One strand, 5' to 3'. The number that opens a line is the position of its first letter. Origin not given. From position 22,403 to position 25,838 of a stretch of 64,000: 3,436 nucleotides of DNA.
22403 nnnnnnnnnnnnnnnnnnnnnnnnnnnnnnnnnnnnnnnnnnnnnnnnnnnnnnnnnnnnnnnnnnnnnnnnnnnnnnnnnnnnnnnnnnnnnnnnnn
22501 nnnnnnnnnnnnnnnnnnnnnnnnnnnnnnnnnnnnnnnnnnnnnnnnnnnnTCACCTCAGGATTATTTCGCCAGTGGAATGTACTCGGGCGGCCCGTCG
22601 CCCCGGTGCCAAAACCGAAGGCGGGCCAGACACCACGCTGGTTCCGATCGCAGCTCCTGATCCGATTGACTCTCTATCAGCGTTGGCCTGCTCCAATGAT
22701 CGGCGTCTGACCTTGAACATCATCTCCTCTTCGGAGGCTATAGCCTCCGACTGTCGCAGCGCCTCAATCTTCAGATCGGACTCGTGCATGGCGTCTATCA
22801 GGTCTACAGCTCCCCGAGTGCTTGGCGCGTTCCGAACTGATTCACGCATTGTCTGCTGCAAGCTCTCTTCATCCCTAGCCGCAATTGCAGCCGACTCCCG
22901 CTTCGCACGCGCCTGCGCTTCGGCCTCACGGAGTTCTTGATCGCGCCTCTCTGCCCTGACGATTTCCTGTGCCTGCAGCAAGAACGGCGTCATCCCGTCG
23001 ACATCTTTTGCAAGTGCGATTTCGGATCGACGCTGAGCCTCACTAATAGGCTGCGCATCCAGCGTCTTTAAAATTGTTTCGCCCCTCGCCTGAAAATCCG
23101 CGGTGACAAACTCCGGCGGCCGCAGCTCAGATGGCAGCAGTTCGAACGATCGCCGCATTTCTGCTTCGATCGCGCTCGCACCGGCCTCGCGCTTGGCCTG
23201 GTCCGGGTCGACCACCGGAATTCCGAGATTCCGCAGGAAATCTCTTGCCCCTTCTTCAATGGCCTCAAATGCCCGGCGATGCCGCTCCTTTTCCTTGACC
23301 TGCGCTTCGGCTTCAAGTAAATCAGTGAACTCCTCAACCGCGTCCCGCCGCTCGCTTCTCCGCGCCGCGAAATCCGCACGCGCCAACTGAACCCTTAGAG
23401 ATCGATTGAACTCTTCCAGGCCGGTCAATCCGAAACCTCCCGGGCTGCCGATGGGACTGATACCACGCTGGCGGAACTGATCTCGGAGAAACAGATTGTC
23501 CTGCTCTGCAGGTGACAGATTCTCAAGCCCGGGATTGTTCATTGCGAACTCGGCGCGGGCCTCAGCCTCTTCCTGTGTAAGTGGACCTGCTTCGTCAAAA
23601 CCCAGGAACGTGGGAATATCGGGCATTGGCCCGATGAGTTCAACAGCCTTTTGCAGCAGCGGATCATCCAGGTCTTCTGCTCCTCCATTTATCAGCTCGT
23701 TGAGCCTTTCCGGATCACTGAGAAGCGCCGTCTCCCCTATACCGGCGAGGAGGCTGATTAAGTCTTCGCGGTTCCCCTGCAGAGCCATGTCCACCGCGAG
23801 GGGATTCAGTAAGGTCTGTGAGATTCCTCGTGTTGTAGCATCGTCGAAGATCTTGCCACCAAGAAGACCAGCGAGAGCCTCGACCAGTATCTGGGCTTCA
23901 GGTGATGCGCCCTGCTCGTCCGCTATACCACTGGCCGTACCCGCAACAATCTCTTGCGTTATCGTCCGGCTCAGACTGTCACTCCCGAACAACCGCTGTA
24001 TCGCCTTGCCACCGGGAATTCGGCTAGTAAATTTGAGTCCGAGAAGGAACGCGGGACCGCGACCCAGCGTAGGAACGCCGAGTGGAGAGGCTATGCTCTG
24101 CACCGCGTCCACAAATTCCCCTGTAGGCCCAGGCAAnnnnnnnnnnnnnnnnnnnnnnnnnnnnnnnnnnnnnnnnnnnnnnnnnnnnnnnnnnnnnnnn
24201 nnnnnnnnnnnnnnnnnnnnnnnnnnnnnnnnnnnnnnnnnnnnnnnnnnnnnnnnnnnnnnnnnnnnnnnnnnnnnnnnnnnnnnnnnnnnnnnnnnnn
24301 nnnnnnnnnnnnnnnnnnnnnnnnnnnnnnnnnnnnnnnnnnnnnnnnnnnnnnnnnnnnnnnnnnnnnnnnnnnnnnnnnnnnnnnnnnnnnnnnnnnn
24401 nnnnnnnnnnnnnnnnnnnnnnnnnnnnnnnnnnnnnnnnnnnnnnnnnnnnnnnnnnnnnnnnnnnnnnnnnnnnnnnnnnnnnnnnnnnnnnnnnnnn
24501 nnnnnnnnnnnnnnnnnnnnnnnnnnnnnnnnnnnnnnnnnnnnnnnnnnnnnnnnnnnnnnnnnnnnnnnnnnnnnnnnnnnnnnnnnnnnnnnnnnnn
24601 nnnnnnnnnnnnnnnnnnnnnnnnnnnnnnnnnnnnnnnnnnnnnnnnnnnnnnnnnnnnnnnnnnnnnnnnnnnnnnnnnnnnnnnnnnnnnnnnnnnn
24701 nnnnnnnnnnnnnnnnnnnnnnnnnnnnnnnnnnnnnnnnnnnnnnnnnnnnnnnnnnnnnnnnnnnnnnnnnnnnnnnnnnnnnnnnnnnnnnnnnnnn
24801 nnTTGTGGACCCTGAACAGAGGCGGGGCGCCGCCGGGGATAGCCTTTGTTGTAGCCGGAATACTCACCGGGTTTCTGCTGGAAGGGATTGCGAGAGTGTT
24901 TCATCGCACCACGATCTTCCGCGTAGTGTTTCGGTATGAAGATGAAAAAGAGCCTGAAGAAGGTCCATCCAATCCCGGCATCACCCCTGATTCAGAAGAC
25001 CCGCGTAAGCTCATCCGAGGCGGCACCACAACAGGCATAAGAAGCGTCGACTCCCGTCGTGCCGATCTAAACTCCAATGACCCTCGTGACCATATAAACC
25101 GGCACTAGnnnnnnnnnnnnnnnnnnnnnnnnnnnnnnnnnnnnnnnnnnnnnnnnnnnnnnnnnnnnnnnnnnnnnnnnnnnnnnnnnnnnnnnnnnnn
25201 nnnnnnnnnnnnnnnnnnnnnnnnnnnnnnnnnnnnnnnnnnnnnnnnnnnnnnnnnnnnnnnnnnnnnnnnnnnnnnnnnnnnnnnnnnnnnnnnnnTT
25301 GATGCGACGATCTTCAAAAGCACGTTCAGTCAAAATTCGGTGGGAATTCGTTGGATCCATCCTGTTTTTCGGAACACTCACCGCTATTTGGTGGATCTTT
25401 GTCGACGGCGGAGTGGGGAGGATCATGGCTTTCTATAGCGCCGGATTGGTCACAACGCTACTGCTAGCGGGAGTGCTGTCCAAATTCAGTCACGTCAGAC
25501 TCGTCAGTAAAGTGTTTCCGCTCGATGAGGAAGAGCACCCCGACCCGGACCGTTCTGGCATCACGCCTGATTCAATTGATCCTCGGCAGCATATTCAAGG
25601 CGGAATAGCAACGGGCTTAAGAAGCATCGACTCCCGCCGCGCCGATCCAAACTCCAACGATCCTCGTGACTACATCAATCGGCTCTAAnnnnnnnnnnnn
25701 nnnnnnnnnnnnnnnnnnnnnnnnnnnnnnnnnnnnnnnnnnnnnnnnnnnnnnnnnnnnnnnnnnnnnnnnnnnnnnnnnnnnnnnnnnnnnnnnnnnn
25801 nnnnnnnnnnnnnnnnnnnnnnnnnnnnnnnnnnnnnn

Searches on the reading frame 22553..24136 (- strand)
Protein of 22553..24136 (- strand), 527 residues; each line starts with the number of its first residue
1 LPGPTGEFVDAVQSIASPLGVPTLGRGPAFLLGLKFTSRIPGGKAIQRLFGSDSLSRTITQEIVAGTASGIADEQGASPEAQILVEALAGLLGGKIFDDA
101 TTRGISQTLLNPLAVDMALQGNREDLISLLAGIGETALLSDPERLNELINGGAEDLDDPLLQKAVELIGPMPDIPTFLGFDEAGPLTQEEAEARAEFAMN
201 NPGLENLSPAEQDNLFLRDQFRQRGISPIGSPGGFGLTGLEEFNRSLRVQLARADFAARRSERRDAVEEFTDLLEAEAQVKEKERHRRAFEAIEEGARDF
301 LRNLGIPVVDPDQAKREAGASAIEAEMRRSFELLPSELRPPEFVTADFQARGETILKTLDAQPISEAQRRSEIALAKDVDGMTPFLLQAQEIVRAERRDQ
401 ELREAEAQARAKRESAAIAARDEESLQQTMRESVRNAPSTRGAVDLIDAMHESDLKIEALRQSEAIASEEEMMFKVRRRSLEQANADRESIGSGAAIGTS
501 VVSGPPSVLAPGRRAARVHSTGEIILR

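Call 9: search_protein_families(library=pfam, proteins=[window:22553-24136:-], max_evalue=0.001)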
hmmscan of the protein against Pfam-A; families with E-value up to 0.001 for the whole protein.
window:22553-24136:- (527 aa): 0 families

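Call 58: search_protein_families(library=padloc, proteins=[window:22553-24136:-], max_evalue=0.01)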
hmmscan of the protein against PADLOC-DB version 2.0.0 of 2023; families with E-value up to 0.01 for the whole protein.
window:22553-24136:- (527 aa): 0 families

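Call 59: search_protein_families(library=phrogs, proteins=[window:22553-24136:-], max_evalue=0.01)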
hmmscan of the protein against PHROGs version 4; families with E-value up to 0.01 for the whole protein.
window:22553-24136:- (527 aa): 0 families

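Call 89: search_protein_families(library=pfam, proteins=[window:22553-24136:-], max_evalue=1)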
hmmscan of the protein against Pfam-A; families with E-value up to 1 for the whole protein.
window:22553-24136:- (527 aa): 1 family
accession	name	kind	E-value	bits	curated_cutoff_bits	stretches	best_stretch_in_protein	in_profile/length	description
PF04830.18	DUF637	-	0.13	12.4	26.6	1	43-78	25-60/168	Possible hemagglutinin (DUF637)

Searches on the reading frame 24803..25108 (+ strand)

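Call 58: search_protein_families(library=padloc, proteins=[window:24803-25108:+], max_evalue=0.01)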
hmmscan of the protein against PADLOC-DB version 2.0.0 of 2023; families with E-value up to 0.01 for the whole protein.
window:24803-25108:+ (101 aa): 0 families

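Call 59: search_protein_families(library=phrogs, proteins=[window:24803-25108:+], max_evalue=0.01)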
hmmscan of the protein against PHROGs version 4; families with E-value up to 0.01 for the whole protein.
window:24803-25108:+ (101 aa): 0 families

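Call 89: search_protein_families(library=pfam, proteins=[window:24803-25108:+], max_evalue=1)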
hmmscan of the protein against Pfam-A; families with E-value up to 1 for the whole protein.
window:24803-25108:+ (101 aa): 1 family
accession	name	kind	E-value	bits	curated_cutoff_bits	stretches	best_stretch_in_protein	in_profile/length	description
PF17247.7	DUF5316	-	0.41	10.9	28.7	0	12-28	14-30/74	Family of unknown function (DUF5316)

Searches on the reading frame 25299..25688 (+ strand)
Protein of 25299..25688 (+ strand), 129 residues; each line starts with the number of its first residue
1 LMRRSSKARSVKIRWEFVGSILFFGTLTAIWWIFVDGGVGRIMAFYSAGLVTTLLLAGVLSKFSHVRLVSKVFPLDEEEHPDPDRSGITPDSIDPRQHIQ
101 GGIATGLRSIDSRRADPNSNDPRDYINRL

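Call 9: search_protein_families(library=pfam, proteins=[window:25299-25688:+], max_evalue=0.001)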
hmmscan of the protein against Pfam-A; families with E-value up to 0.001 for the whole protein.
window:25299-25688:+ (129 aa): 0 families

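Call 58: search_protein_families(library=padloc, proteins=[window:25299-25688:+], max_evalue=0.01)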
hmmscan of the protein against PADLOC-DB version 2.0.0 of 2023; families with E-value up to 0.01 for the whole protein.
window:25299-25688:+ (129 aa): 0 families

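Call 59: search_protein_families(library=phrogs, proteins=[window:25299-25688:+], max_evalue=0.01)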
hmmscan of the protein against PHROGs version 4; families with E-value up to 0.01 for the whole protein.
window:25299-25688:+ (129 aa): 0 families

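Call 89: search_protein_families(library=pfam, proteins=[window:25299-25688:+], max_evalue=1)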
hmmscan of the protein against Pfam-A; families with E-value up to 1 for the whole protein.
window:25299-25688:+ (129 aa): 1 family
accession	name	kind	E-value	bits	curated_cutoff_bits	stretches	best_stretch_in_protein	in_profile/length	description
PF24709.1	DUF7670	-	0.23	12.2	29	1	14-64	63-109/118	Domain of unknown function (DUF7670)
